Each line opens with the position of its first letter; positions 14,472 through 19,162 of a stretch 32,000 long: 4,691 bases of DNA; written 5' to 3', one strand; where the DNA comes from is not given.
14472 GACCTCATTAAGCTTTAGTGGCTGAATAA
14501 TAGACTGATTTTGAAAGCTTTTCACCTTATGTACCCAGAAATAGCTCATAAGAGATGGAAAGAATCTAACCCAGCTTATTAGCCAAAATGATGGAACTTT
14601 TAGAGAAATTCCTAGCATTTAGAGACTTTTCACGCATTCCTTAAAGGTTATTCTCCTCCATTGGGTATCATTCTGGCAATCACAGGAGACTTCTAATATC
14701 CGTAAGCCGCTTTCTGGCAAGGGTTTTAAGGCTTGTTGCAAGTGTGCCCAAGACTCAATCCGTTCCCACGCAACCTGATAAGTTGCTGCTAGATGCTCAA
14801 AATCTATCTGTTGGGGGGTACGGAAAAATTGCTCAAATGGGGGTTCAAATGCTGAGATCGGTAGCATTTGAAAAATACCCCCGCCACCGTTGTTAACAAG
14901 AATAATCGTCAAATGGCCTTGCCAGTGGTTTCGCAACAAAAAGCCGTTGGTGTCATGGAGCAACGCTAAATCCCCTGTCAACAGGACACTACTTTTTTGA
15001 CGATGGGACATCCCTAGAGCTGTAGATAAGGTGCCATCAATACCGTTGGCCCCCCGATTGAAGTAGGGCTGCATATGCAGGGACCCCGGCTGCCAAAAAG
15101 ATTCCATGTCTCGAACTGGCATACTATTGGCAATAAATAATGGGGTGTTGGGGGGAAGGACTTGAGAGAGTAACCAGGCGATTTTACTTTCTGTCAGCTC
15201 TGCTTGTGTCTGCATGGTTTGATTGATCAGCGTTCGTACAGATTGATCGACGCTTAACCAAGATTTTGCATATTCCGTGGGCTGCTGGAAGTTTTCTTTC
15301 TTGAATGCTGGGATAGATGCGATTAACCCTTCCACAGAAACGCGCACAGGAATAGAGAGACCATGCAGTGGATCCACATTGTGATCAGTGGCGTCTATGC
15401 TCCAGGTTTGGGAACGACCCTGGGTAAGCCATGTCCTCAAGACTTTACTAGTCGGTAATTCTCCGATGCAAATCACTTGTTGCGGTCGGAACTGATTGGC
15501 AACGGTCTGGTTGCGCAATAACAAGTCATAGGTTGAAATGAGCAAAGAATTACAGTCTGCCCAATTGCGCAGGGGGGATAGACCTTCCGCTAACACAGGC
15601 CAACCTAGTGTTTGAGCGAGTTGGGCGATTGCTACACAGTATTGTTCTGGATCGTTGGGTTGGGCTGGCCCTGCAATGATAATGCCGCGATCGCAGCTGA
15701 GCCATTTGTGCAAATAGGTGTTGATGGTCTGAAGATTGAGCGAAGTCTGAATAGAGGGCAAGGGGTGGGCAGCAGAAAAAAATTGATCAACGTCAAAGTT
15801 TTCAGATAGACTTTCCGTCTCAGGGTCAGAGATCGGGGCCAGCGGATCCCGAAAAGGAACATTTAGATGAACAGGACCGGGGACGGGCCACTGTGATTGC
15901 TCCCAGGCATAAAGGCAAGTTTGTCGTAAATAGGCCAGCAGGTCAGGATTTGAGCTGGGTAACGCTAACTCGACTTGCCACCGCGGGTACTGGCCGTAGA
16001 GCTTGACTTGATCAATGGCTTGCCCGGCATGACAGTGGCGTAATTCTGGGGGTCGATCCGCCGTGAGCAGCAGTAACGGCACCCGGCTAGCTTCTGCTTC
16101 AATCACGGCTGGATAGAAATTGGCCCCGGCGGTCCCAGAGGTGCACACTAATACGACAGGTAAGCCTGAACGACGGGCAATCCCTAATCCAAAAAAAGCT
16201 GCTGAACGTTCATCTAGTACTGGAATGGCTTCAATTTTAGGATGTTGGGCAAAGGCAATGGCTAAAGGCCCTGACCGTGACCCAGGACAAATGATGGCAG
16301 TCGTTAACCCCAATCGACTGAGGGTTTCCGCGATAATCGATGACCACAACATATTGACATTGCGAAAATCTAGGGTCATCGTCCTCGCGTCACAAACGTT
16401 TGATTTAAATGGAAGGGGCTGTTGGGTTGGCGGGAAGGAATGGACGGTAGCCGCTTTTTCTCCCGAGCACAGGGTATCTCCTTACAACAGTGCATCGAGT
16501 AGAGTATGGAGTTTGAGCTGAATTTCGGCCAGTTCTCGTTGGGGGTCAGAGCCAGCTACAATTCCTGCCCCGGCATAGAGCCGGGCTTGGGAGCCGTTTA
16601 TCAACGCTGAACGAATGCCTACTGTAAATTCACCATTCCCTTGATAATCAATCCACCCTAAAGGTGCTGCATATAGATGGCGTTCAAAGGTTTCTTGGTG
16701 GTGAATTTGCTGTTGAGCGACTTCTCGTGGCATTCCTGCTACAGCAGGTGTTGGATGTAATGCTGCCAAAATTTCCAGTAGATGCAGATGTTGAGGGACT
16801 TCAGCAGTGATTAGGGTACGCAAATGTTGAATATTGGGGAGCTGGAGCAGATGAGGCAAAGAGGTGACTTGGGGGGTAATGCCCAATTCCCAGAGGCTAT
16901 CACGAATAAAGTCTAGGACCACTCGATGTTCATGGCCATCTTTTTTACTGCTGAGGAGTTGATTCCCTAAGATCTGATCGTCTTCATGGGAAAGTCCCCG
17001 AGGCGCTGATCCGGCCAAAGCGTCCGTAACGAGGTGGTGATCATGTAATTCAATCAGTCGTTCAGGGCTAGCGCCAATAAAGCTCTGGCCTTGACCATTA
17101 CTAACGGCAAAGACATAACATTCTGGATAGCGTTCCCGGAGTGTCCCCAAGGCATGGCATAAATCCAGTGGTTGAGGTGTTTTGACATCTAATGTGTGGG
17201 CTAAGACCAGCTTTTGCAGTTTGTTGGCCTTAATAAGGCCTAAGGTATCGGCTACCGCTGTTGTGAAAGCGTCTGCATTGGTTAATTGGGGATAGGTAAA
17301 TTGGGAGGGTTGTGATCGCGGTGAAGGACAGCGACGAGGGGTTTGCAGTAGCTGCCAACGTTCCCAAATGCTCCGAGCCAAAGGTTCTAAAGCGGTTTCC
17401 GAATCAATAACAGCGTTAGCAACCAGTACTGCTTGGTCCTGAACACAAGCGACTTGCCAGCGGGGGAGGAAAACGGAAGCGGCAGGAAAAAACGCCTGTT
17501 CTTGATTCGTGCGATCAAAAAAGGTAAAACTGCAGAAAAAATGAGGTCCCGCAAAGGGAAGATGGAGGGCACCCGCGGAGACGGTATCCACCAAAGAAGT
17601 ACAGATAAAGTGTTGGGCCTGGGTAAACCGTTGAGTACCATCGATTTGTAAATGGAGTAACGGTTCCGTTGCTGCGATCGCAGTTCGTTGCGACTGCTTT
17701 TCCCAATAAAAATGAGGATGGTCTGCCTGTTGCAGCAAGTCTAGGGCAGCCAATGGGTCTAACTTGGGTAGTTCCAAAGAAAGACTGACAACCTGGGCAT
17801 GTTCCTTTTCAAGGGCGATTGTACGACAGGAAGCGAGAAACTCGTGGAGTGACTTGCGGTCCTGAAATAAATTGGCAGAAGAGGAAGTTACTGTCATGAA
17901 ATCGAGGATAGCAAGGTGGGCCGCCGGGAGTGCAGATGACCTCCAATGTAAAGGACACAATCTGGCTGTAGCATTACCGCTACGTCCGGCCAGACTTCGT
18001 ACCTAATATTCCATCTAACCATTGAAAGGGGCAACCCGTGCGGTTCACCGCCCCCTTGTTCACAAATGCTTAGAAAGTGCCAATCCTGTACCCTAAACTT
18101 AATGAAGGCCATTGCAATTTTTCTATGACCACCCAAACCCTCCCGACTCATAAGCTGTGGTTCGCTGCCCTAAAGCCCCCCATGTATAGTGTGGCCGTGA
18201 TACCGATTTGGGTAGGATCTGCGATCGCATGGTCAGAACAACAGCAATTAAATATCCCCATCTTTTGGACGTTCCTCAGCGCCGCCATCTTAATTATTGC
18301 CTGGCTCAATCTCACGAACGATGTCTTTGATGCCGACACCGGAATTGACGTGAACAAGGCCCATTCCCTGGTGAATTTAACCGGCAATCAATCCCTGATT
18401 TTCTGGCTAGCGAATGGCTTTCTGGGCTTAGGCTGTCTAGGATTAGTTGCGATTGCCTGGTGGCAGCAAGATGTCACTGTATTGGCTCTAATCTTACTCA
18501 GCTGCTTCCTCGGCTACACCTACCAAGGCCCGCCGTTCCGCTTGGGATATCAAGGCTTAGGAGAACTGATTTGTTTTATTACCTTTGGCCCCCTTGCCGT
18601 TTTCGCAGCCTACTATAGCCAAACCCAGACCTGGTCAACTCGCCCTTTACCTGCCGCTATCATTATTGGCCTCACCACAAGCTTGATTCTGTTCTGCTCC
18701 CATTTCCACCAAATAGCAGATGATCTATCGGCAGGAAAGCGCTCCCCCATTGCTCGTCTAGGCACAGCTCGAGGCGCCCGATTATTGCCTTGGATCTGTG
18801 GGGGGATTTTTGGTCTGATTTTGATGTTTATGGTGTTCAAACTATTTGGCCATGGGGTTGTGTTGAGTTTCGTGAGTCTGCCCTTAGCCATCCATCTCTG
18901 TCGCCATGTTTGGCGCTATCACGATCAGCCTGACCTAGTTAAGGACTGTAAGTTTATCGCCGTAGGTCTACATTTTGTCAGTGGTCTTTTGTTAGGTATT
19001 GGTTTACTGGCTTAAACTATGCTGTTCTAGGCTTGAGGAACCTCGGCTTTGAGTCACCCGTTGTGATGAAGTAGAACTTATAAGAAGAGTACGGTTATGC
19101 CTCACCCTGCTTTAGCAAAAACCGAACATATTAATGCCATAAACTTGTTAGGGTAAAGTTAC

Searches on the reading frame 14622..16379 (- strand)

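Call 62: search_protein_families(library=pfam, proteins=[window:14622-16379:-], max_evalue=0.00001)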
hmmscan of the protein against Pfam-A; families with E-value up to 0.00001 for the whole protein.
window:14622-16379:- (586 aa): 2 families
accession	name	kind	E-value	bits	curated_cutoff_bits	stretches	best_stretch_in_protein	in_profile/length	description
PF02776.23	TPP_enzyme_N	-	1.1e-22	80.5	26.8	1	14-126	5-118/119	Thiamine pyrophosphate enzyme, N-terminal TPP binding domain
PF16582.11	TPP_enzyme_M_2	-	1.3e-19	71.2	30.1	1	217-416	27-208/208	Middle domain of thiamine pyrophosphate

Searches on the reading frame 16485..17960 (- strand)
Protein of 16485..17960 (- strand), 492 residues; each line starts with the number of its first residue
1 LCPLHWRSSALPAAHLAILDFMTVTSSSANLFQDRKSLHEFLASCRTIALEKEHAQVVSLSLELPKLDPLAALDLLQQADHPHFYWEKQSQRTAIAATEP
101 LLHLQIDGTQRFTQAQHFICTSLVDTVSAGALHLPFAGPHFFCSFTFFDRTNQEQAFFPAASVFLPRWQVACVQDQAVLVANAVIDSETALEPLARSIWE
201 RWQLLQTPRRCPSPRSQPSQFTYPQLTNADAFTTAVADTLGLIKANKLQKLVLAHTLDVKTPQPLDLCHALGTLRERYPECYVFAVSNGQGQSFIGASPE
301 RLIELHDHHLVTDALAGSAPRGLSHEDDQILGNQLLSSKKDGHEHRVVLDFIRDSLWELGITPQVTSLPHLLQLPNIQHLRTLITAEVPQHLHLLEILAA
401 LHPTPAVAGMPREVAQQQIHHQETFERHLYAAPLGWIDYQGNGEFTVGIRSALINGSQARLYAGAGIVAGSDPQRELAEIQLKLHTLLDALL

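Call 62: search_protein_families(library=pfam, proteins=[window:16485-17960:-], max_evalue=0.00001)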
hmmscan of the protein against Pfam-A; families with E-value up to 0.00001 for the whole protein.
window:16485-17960:- (492 aa): 1 family
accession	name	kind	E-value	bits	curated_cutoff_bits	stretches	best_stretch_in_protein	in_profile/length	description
PF00425.24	Chorismate_bind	-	7.4e-73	245.7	27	1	230-483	3-257/257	chorismate binding enzyme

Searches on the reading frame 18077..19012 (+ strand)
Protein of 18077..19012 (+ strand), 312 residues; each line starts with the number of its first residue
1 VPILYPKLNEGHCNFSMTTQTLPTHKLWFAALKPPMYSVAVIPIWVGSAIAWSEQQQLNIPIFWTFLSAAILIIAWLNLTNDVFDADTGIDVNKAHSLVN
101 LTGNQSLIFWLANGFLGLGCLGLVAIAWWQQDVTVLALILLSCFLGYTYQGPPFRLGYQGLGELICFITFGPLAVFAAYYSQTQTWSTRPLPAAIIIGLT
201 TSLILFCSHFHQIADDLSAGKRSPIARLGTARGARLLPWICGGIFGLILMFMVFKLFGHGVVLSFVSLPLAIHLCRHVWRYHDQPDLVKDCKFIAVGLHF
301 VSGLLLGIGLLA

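Call 62: search_protein_families(library=pfam, proteins=[window:18077-19012:+], max_evalue=0.00001)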
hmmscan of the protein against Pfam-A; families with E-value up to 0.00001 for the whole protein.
window:18077-19012:+ (312 aa): 1 family
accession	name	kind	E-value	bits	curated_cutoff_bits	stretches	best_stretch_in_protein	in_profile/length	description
PF01040.23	UbiA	-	1.9e-29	103.2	34.2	1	40-287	1-238/250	UbiA prenyltransferase family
